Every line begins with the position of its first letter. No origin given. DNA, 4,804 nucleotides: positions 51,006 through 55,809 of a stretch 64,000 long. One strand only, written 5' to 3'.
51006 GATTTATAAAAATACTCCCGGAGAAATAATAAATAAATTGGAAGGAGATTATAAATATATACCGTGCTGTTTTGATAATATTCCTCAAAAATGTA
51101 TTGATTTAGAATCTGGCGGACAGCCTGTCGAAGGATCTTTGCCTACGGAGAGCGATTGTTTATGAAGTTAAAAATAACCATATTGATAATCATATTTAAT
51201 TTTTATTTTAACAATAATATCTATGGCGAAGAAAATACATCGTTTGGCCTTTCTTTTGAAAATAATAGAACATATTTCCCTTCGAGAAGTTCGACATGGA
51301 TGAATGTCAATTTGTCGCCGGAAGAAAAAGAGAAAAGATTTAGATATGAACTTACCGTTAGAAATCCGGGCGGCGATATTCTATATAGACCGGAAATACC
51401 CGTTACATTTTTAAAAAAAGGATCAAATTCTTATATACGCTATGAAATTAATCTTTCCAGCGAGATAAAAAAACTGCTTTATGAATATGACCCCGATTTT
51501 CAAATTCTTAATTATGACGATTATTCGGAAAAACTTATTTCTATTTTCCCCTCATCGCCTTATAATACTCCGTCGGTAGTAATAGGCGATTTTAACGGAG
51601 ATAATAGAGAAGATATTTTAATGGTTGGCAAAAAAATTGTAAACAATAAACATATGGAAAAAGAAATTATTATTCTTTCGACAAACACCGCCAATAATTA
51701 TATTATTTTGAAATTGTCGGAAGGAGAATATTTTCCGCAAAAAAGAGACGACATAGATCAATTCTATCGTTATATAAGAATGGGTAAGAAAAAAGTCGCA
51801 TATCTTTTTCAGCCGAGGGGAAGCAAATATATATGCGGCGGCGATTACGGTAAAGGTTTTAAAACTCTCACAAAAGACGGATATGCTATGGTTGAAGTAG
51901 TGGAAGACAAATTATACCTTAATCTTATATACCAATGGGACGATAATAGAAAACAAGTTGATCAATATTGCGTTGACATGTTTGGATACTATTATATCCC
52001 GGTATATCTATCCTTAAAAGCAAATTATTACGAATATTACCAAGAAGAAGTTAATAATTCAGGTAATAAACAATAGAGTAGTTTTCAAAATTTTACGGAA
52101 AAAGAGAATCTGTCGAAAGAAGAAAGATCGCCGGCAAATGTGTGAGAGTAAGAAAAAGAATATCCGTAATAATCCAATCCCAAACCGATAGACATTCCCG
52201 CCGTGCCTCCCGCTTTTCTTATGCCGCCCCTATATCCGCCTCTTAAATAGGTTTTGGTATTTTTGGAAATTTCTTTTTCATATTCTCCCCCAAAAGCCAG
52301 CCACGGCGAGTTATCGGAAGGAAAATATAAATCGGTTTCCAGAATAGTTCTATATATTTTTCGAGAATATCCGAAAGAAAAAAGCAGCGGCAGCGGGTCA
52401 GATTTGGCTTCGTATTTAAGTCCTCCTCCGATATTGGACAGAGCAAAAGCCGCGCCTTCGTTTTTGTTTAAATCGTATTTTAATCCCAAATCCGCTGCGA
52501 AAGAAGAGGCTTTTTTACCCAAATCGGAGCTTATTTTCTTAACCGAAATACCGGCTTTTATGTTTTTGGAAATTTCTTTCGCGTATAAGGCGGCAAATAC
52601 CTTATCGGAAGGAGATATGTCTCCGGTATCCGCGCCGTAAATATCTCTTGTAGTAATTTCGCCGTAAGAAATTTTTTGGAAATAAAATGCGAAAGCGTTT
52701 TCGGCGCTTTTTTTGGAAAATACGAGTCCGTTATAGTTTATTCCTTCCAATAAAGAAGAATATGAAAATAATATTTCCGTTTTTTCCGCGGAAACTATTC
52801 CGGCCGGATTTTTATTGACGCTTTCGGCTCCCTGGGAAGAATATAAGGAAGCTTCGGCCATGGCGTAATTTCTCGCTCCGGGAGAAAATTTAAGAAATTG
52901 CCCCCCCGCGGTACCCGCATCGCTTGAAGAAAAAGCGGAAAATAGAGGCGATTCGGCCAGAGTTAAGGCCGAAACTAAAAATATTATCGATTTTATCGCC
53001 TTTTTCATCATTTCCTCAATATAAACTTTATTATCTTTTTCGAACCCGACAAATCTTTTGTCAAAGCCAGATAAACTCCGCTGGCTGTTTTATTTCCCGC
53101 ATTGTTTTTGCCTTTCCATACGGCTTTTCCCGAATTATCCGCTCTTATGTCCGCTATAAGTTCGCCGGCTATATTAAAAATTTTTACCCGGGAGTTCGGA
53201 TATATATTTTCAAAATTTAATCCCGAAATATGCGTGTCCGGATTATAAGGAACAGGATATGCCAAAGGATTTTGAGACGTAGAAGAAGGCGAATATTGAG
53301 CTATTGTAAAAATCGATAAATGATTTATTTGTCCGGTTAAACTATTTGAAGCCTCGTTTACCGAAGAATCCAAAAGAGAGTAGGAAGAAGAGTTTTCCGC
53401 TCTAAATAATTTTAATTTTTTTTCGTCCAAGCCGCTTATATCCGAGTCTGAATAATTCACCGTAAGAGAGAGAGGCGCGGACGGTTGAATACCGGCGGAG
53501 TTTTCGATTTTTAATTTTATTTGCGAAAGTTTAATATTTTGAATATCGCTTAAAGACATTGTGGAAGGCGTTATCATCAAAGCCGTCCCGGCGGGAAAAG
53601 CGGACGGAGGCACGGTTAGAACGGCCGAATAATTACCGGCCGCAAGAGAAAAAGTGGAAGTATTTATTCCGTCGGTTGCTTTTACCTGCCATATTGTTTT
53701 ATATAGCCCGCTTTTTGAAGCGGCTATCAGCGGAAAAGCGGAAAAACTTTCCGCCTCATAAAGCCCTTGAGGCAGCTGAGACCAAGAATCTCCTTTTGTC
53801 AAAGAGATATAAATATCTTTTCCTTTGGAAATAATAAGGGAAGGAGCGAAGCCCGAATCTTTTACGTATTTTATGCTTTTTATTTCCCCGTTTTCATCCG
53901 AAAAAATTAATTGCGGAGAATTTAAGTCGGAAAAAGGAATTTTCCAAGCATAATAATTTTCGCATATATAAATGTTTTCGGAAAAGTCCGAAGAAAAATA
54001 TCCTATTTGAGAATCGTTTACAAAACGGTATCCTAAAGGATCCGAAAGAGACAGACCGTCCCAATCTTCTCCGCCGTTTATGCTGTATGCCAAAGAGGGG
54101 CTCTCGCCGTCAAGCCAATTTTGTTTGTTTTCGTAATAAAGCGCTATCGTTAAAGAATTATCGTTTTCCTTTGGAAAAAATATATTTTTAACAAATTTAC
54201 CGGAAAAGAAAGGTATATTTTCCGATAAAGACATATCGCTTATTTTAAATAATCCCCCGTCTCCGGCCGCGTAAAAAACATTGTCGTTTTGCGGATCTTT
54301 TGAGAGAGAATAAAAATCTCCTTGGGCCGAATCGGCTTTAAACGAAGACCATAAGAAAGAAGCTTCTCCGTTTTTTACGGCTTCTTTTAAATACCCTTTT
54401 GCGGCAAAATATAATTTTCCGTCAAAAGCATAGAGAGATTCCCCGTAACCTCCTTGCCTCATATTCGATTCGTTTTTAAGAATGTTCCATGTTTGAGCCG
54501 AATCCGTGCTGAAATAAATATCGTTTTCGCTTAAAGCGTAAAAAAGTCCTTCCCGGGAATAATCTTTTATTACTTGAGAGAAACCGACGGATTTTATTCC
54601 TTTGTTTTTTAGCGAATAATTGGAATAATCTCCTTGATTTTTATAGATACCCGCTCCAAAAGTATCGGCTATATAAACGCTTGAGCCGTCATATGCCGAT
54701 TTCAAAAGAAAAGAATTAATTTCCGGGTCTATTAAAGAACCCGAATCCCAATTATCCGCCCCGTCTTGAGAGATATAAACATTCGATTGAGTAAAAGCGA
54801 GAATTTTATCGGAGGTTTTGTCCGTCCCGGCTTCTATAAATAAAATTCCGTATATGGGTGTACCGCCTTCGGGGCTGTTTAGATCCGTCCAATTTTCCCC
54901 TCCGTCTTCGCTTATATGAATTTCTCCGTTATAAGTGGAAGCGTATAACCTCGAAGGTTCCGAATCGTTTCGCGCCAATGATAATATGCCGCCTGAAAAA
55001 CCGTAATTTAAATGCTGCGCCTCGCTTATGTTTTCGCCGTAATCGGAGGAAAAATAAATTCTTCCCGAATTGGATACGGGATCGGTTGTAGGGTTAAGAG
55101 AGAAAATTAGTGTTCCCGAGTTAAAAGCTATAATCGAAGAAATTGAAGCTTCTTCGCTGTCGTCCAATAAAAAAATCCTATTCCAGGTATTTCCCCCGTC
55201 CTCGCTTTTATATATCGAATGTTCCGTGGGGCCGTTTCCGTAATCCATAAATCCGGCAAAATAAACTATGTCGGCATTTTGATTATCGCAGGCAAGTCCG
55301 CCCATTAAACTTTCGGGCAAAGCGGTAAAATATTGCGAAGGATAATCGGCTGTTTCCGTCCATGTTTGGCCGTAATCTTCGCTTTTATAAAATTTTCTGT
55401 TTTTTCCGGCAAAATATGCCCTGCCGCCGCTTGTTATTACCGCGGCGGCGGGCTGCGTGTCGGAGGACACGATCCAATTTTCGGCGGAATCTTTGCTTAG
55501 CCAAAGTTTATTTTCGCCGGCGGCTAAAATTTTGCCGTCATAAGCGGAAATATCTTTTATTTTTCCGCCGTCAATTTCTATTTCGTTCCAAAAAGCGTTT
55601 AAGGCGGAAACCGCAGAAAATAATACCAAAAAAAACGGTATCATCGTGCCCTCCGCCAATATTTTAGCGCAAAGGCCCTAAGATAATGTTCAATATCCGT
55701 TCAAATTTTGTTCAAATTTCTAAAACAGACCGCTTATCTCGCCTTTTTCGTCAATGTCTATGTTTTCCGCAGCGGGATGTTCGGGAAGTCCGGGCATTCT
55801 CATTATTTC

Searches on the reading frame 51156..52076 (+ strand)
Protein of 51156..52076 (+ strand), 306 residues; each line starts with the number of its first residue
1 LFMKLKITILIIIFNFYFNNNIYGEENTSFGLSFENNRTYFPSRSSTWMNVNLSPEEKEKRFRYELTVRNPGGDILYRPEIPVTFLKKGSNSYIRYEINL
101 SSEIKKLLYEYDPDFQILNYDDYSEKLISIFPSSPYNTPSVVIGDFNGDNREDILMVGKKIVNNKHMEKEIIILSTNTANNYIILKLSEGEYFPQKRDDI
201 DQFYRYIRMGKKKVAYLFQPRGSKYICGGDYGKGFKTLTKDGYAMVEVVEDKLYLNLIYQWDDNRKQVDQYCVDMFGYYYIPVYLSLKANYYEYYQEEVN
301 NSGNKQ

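Call 11: search_protein_families(library=pfam, proteins=[window:51156-52076:+], max_evalue=0.1)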
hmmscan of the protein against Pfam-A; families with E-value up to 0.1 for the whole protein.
window:51156-52076:+ (306 aa): 2 families
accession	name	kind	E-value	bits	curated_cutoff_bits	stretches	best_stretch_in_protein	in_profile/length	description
PF13517.12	FG-GAP_3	-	0.0041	18.1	26.9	1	130-155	36-60/61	FG-GAP-like repeat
PF01839.29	FG-GAP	-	0.0072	16.6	22.1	1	139-155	3-19/37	FG-GAP repeat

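Call 12: search_protein_families(library=ncbifam, proteins=[window:51156-52076:+], max_evalue=0.1)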
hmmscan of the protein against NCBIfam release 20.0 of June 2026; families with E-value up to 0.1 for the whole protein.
window:51156-52076:+ (306 aa): 0 families

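Call 41: find_homologous_proteins(query=window:51156-52073:+, max_evalue=0.001)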
Query seq(306 aa) (306 aa): 8 proteins with E <= 0.001 among 645 candidates.
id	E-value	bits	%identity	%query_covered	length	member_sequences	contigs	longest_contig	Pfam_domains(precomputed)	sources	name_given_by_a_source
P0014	1.3e-200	683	100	99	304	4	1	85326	-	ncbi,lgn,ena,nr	ncbi:MAG: hypothetical protein GX447_01135 [Elusimicrobia bacterium]|nr:hypothetical protein [Elusim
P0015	3.1e-159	547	78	99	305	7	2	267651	-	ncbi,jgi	-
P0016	7.0e-151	520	75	99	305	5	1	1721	-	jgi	-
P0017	1.5e-150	519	77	93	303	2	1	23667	-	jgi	-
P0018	7.8e-137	474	71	99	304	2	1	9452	-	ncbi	-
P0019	4.6e-106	373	59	96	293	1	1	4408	-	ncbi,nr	ncbi:MAG: hypothetical protein N2Z20_04275 [Elusimicrobiales bacterium]|nr:hypothetical protein [Elu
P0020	5.3e-48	182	43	76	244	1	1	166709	-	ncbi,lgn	ncbi:MAG: hypothetical protein K6357_03490 [Elusimicrobiota bacterium]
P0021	3.4e-30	124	36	70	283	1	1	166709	-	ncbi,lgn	ncbi:MAG: hypothetical protein K6357_03485 [Elusimicrobiota bacterium]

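Call 52: find_encoding_contigs(protein=P0018, flank=2500, max_places=4)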
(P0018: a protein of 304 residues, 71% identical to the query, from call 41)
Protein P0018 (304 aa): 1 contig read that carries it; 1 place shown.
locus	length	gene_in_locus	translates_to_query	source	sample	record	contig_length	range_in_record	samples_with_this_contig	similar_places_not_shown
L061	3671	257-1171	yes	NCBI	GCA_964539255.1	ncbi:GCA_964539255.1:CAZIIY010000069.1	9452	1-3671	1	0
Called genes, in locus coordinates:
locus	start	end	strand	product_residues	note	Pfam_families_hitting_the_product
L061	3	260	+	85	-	?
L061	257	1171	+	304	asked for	-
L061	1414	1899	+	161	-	-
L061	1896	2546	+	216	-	-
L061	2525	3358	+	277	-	-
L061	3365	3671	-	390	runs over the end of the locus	PF13173:AAA_14, PF13635:DUF4143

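Call 63: search_protein_families(library=padloc, proteins=[window:51162-52076:+], max_evalue=0.01)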
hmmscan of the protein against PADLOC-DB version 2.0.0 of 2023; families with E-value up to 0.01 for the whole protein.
window:51162-52076:+ (304 aa): 0 families

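Call 64: search_protein_families(library=phrogs, proteins=[window:51162-52076:+], max_evalue=0.01)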
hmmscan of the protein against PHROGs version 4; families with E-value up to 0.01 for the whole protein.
window:51162-52076:+ (304 aa): 0 families

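Call 68: predict_structure(alignment_id=A3)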
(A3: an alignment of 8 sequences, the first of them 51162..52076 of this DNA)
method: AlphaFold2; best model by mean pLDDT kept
length: 304 residues; sequences in the alignment: 8
mean_pLDDT: 38.4   pTM: 0.31
mean pLDDT of the five models: 38.4, 37.1, 35.5, 34.3, 32.8
residues with pLDDT >= 90: 0; 70-90: 4; 50-70: 44; < 50: 256
segments of 3 or more residues with pLDDT < 50: 14-97, 112-146, 154-160, 162-169, 182-234, 238-261, 264-304
pLDDT, mean of each block of 10 residues (from residue 1): 66 40 22 23 30 39 35 37 32 42 55 43 27 33 47 47 46 53 41 38 31 40 36 46 42 44 43 28 23 27 26
secondary structure, 60 per line:
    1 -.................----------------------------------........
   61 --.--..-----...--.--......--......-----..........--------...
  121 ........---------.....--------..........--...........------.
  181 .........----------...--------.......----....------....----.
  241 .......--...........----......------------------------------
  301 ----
elements in order: H2-18 H53-60 E73-75 E81-86 E89-94 H100-109 H118-128 E138-142 E151-160 E163-173 E180-189 E211-217 E222-225 E232-235 E240-247 E250-260 E265-270

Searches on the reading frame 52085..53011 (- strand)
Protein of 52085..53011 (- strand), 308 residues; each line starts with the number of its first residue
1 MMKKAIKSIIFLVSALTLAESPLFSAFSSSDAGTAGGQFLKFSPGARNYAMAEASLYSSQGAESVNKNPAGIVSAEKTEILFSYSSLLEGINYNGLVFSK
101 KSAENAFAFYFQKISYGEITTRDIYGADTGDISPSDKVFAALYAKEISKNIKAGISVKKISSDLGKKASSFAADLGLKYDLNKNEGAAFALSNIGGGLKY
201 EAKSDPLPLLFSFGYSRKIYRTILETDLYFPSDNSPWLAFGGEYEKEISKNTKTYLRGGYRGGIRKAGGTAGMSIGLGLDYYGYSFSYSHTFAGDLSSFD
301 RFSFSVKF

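Call 11: search_protein_families(library=pfam, proteins=[window:52085-53011:-], max_evalue=0.1)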
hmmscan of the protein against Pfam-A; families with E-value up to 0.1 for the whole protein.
window:52085-53011:- (308 aa): 1 family
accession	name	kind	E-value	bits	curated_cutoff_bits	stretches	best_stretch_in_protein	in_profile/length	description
PF19572.5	PorV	-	0.00015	21.9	27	1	34-201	10-199/243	Type IX secretion system protein PorV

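Call 12: search_protein_families(library=ncbifam, proteins=[window:52085-53011:-], max_evalue=0.1)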
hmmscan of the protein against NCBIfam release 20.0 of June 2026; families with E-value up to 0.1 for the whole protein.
window:52085-53011:- (308 aa): 4 families
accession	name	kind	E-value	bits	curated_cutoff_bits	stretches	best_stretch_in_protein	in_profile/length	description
NF033709.1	PorV_fam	subfamily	1.7e-39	136.3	90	1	35-308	2-326/326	PorV/PorQ family protein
NF033711.1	T9SS_PorQ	equivalog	1.6e-26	93.2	220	1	27-220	16-214/335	type IX secretion system protein PorQ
NF033710.1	T9SS_OM_PorV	equivalog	1.2e-14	54.4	250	1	30-216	19-228/367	type IX secretion system outer membrane channel protein PorV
NF052325.1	PorVQ2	equivalog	1.3e-05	24.3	325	1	37-183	27-188/354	putative type IX sorting system protein PorV2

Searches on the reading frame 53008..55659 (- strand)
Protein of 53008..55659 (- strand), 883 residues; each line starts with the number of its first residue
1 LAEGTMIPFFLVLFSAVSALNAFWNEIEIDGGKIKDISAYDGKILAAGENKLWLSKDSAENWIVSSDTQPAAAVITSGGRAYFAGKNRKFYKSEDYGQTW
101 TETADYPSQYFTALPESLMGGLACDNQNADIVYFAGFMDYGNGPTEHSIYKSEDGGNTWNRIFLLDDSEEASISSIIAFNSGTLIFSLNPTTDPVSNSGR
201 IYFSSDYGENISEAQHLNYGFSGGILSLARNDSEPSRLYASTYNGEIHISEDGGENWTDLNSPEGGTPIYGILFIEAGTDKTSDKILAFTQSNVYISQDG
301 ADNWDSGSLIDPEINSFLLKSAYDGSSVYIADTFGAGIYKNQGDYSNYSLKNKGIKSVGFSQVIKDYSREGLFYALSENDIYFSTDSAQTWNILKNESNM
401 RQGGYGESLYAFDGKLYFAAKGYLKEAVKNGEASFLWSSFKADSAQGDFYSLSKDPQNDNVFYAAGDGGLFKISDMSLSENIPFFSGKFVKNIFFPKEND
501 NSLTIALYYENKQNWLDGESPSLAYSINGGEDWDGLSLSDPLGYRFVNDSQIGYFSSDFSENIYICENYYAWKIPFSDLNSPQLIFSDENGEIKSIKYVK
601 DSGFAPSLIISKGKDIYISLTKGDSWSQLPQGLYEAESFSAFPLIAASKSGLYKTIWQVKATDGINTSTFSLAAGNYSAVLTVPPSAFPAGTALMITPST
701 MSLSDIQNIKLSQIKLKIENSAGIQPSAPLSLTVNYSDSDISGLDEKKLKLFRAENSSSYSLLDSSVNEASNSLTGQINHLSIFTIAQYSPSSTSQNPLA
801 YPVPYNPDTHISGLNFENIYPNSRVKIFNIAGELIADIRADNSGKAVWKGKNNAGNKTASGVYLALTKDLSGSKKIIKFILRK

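Call 11: search_protein_families(library=pfam, proteins=[window:53008-55659:-], max_evalue=0.1)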
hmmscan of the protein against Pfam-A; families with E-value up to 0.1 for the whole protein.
window:53008-55659:- (883 aa): 6 families
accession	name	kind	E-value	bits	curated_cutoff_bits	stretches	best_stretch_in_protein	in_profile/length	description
PF15902.12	Sortilin-Vps10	-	1.2e-16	60.9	33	2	50-162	1-112/446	Sortilin, neurotensin receptor 3,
PF14870.12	PSII_BNR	-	2.2e-05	24.3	27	0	196-276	205-286/303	Photosynthesis system II assembly factor YCF48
PF13088.12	BNR_2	-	0.00017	21.5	31.4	1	81-183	175-274/277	BNR repeat-like domain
PF13585.12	CHU_C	-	0.0002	21.8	27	1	818-867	24-70/86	CHU_C Type IX secretion signal domain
PF13860.13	FlgD_ig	-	0.00063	20.1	27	1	823-863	25-69/79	FlgD Ig-like domain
PF18962.6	Por_Secre_tail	-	0.059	14.1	27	0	801-876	2-73/75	Secretion system C-terminal sorting domain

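Call 12: search_protein_families(library=ncbifam, proteins=[window:53008-55659:-], max_evalue=0.1)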
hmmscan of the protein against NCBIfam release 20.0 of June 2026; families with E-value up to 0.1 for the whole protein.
window:53008-55659:- (883 aa): 4 families
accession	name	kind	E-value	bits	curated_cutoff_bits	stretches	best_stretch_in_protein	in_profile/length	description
NF045728.1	glycosyl_F510_1955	equivalog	1.2e-23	83.7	175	3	149-263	74-176/246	F510_1955 family glycosylhydrolase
NF052228.1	T9SS_PorZ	equivalog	1e-13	50.7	260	1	789-878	664-751/757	type IX secretion system anionic LPS delivery protein PorZ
NF010237.0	PRK13684.1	equivalog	2.9e-05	23.3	326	0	195-275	231-311/334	photosynthesis system II assembly factor Ycf48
TIGR04183.1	Por_Secre_tail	domain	0.0067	16.4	23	1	801-878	2-71/72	T9SS type A sorting domain-containing protein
